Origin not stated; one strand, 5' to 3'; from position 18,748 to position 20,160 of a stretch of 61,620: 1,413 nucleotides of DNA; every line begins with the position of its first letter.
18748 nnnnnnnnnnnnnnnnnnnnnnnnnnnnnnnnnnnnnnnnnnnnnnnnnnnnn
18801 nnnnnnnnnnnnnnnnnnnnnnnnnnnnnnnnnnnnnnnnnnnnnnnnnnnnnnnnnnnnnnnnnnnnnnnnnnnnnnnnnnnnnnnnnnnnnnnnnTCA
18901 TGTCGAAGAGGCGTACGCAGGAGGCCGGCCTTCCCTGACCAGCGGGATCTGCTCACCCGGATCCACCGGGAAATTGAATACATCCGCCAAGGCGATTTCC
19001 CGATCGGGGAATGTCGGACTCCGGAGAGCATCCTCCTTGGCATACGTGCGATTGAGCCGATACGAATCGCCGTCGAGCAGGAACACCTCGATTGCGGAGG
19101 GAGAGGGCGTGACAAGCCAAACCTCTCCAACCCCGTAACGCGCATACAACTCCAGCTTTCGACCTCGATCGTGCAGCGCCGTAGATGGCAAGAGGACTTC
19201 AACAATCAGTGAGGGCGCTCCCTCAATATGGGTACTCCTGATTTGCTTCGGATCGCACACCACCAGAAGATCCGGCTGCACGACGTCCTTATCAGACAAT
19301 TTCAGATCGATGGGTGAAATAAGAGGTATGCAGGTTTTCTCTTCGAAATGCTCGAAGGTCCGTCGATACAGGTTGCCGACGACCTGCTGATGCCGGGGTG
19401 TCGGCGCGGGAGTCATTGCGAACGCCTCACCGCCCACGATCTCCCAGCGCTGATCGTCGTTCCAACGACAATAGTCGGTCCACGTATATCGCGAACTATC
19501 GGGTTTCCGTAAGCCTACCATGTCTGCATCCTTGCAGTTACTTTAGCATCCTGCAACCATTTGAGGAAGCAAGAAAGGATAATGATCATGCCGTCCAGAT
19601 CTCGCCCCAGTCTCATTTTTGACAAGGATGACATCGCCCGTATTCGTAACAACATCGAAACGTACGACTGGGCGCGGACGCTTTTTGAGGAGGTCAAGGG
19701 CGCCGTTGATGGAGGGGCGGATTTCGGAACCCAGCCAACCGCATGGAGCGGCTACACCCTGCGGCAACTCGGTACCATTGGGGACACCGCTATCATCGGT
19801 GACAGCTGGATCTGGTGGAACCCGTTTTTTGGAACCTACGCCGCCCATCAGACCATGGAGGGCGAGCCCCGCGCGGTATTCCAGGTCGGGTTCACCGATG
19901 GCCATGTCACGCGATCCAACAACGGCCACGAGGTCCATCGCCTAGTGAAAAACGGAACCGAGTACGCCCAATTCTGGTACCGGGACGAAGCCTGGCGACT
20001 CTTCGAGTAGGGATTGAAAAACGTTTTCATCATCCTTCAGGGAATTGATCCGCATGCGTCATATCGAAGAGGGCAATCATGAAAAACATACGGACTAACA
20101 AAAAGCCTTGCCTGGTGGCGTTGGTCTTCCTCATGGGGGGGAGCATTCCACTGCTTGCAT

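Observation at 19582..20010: Chimeric ORF made from the 5' end of the lyase gene and the 3' end of a prepilin-protein gene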

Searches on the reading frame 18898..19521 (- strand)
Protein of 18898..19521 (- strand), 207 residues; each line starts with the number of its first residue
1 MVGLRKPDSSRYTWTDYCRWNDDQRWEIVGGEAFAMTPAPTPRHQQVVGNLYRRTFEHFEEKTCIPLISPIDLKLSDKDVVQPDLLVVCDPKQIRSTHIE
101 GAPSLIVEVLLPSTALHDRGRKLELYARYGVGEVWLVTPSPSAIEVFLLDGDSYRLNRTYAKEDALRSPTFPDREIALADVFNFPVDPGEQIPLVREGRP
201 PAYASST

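Call 4: search_protein_families(library=pfam, proteins=[window:18898-19521:-], max_evalue=0.01)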
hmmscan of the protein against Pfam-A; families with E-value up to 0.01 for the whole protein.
window:18898-19521:- (207 aa): 1 family
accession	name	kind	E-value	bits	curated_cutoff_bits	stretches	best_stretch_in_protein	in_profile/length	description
PF05685.18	Uma2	-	3.1e-34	118.4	27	1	14-178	1-171/172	Putative restriction endonuclease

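Call 12: find_encoding_contigs(protein=window:18898-19521:-, flank=10000, max_places=10)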
Protein window:18898-19521:- (207 aa): 5 contigs read that carry it; 4 places shown.
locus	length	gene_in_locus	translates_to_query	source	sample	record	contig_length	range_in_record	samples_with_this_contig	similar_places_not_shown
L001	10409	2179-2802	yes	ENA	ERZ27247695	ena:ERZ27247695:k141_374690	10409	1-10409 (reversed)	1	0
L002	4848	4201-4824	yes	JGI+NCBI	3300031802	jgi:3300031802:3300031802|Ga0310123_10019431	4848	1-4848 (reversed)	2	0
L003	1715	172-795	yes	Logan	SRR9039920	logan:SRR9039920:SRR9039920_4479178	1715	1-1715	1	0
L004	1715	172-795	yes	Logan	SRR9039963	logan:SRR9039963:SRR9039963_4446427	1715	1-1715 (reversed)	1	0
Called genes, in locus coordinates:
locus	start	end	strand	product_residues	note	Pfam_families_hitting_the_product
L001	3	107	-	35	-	?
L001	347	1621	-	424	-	-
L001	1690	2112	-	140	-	-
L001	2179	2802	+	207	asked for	PF05685:Uma2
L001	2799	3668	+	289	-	PF05721:PhyH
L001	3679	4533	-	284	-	PF07963:N_methyl, PF07596:SBP_bac_10 (weak)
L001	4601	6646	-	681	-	PF02449:Glyco_hydro_42 (faint), PF00528:BPD_transp_1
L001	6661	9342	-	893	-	PF01547:SBP_bac_1, PF13416:SBP_bac_8 (weak), PF00528:BPD_transp_1 (weak)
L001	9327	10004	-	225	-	-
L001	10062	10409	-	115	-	?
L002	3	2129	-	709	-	?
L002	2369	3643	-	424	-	-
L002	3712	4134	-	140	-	-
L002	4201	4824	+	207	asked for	PF05685:Uma2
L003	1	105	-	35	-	?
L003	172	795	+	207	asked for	PF05685:Uma2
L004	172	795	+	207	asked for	PF05685:Uma2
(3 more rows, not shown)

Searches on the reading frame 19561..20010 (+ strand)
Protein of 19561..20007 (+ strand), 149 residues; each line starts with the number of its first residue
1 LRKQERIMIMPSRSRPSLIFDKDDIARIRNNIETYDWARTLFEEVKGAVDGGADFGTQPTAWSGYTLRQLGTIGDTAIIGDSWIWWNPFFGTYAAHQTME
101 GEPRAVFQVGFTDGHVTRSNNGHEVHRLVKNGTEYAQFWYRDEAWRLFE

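Call 4: search_protein_families(library=pfam, proteins=[window:19582-20010:+], max_evalue=0.01)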
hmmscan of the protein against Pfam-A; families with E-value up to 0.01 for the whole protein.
window:19582-20010:+ (142 aa): 0 families

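Call 7: find_encoding_contigs(protein=window:19582-20010:+, flank=10000, max_places=10)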
Protein window:19582-20010:+ (142 aa): no gene with exactly this product is on record in the collection.

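Call 9: find_encoding_contigs(protein=window:19561-20007:+, flank=10000, max_places=10)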
Protein seq(149 aa) (149 aa): no gene with exactly this product is on record in the collection.

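Call 17: find_homologous_proteins(query=window:19588-20010:+, max_evalue=0.001)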
Query window:19588-20010:+ (140 aa): 1 proteins with E <= 0.001 among 6 candidates.
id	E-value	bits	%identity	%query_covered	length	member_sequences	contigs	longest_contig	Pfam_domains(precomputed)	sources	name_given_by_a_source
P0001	1.3e-85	303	91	100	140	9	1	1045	-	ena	-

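Call 19: find_encoding_contigs(protein=P0001, flank=10000, max_places=10)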
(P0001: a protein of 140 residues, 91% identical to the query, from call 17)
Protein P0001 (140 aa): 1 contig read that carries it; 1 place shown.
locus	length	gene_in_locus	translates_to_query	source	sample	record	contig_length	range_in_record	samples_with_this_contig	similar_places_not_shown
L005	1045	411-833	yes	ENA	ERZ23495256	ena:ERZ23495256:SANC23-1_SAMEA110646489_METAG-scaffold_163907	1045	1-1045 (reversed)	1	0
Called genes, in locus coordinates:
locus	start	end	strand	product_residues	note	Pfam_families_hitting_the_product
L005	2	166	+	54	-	?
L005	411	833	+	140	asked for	-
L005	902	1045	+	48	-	?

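Call 24: find_related_loci(query=window:19588-20010:+, collection=metagenome_contigs, flank=10000)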
Query window:19588-20010:+ (140 aa) in metagenome_contigs; peptide patterns used: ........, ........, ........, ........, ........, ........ (x = any residue, [..] = any of these).
89 stretches matched a pattern, but none encodes a relative of the query by tblastn (E <= 1e-3).

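Call 25: list_cluster_members(proteins=[P0001, window:19588-20010:+])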
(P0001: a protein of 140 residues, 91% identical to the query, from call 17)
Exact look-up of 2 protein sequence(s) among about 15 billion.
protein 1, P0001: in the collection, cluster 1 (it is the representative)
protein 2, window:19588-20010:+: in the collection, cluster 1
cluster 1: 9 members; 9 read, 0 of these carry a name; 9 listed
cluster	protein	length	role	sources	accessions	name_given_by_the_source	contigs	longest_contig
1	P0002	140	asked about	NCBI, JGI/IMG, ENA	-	-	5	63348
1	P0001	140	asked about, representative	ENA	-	-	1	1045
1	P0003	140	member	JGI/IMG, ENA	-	-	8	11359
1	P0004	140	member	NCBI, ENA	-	-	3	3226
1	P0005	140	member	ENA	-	-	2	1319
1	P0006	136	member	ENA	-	-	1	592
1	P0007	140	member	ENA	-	-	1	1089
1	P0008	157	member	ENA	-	-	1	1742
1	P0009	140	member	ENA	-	-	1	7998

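Call 27: find_encoding_contigs(protein=P0003, flank=10000, max_places=10)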
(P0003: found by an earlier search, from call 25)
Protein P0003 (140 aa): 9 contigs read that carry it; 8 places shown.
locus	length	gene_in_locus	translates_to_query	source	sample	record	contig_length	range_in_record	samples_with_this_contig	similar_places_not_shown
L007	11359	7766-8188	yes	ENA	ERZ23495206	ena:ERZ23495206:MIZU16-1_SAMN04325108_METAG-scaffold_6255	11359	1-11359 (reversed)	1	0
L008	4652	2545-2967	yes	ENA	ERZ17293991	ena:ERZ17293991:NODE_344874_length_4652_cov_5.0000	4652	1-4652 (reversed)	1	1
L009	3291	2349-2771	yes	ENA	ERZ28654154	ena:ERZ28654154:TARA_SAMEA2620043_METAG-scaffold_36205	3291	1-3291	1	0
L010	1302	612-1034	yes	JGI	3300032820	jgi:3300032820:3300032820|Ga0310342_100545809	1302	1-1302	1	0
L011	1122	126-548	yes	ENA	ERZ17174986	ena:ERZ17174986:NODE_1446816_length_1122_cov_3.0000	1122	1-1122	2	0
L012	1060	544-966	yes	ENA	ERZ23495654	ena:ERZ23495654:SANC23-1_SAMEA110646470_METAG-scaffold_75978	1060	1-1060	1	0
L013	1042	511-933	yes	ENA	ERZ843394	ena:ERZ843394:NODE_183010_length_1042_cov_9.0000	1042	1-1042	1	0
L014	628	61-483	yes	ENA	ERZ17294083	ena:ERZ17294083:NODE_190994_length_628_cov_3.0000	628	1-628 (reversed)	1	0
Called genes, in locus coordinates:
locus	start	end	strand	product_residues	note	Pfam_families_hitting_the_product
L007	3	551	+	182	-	?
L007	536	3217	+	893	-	PF01547:SBP_bac_1, PF13416:SBP_bac_8 (weak), PF00528:BPD_transp_1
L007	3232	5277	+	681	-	PF02449:Glyco_hydro_42 (faint), PF00528:BPD_transp_1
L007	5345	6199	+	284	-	PF07963:N_methyl, PF07596:SBP_bac_10 (weak)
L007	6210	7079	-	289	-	PF05721:PhyH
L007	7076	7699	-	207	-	PF05685:Uma2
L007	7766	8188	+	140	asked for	-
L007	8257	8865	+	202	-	-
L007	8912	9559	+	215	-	-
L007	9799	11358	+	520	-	?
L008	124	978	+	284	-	PF07963:N_methyl, PF07596:SBP_bac_10 (weak)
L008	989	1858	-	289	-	PF05721:PhyH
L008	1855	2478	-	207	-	PF05685:Uma2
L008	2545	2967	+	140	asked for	-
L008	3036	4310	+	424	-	-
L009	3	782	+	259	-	?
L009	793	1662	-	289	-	PF05721:PhyH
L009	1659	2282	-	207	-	PF05685:Uma2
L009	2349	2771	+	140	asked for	-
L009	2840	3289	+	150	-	?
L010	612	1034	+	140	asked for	-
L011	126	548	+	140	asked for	-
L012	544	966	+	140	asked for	-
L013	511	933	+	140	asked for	-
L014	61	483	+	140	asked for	-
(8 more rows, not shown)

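Call 28: find_encoding_contigs(protein=P0009, flank=10000, max_places=6)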
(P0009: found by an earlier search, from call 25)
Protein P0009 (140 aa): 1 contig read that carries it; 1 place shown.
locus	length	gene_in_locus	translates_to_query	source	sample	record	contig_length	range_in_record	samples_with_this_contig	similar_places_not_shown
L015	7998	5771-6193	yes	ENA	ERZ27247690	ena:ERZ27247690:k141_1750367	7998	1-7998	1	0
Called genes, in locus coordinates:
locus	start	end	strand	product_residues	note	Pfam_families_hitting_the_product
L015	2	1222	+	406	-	?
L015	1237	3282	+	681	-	PF02449:Glyco_hydro_42 (faint), PF00528:BPD_transp_1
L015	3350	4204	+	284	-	PF07963:N_methyl, PF07596:SBP_bac_10 (weak)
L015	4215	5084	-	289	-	PF05721:PhyH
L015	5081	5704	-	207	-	PF05685:Uma2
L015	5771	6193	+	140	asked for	-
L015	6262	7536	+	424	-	-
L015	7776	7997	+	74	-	?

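Call 29: find_encoding_contigs(protein=P0008, flank=10000, max_places=6)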
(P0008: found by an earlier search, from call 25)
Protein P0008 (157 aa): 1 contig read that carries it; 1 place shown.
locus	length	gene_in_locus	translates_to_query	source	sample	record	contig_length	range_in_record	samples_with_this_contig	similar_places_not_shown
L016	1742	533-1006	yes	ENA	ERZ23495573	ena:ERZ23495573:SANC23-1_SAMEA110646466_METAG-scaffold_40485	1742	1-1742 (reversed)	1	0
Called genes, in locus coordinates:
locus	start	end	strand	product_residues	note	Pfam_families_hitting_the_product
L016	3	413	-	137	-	?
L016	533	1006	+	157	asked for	-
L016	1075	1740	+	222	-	?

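Call 33: search_protein_families(library=ncbifam, proteins=[window:19588-20010:+], max_evalue=0.1)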
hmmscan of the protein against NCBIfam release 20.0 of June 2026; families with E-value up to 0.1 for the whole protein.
window:19588-20010:+ (140 aa): 0 families

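Call 43: search_protein_representatives(protein=window:19588-20010:+)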
Query: 140 residues. Proteins with E-value up to 0.001 (for the whole library): 10; up to 1e-10: 2; up to 1e-30: 2. The best 10 are listed.
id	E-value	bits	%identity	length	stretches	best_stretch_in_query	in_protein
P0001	4.2e-86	302.7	91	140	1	3-140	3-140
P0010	5.6e-42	159.4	75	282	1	46-140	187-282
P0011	7.4e-10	55.1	44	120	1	43-140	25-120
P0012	9.4e-08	48.3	60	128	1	5-49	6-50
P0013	2.0e-07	47.2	62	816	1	5-46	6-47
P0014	3.5e-07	46.4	58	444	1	4-46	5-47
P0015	2.9e-06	43.4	57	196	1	5-48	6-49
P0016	3.9e-06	43.0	47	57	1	2-46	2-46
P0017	1.7e-04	37.7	29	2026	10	5-73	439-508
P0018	5.4e-04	36.1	45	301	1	4-59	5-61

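Call 46: find_encoding_contigs(protein=P0010, flank=10000, max_places=8)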
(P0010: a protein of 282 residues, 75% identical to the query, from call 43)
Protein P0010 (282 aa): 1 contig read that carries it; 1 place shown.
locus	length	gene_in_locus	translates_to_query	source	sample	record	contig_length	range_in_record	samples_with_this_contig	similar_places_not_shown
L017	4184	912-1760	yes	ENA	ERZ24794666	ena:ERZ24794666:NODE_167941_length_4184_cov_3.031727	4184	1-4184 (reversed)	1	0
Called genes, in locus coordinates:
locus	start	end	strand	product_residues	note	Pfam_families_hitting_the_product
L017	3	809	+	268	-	?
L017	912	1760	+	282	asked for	PF07963:N_methyl (weak)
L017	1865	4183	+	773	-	?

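Call 77: predict_structure(alignment_id=A8)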
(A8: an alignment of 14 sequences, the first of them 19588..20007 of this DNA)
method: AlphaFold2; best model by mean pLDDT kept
length: 140 residues; sequences in the alignment: 14
mean_pLDDT: 38.8   pTM: 0.37
mean pLDDT of the five models: 38.8, 38.4, 36.3, 35.9, 35.0
residues with pLDDT >= 90: 0; 70-90: 0; 50-70: 22; < 50: 118
segments of 3 or more residues with pLDDT < 50: 1-12, 38-140
pLDDT, mean of each block of 10 residues (from residue 1): 30 53 55 54 36 30 31 36 41 35 31 36 38 39
secondary structure, 60 per line:
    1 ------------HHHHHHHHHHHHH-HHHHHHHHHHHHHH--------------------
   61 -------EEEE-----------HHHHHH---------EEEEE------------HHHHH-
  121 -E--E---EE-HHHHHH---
elements in order: H13-25 H27-40 E68-71 H83-88 E98-102 H115-119 H132-137
